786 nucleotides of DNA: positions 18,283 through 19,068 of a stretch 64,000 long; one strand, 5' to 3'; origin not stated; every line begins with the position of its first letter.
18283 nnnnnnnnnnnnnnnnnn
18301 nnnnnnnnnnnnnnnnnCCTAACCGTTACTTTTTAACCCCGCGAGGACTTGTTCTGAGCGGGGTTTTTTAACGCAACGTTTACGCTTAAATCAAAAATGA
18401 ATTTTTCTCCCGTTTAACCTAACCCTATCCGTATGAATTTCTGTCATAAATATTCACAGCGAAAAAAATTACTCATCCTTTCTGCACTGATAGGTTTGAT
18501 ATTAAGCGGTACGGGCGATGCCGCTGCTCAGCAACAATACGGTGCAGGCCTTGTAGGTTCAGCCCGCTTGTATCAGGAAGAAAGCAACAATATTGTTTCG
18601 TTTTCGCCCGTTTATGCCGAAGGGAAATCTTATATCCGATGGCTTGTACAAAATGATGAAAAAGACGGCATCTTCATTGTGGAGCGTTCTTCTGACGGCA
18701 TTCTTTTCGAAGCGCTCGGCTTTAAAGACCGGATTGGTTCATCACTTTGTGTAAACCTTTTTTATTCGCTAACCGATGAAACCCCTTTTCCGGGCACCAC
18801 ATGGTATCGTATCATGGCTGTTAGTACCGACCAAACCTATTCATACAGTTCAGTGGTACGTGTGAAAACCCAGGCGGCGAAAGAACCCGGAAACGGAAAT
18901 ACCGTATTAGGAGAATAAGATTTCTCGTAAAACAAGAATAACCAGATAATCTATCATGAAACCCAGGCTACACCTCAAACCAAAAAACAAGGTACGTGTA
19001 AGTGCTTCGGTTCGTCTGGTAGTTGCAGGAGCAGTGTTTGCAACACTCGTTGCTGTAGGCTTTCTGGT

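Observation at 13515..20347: Three tandem two-gene cassettes: small secreted beta-module protein plus N-anchored DUF2341-like/LamG protein, two of three T9SS-targeted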

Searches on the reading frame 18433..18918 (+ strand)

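Call 3: search_protein_families(library=pfam, proteins=[window:18433-18918:+], max_evalue=1)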
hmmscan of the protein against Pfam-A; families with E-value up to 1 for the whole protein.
window:18433-18918:+ (161 aa): 1 family
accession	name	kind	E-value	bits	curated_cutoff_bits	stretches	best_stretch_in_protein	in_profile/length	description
PF02706.20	Wzz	-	0.08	13.7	25.5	1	9-53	14-54/91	Chain length determinant protein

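Call 4: search_protein_families(library=ncbifam, proteins=[window:18433-18918:+], max_evalue=1)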
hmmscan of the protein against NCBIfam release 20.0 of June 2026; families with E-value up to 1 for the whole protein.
window:18433-18918:+ (161 aa): 0 families
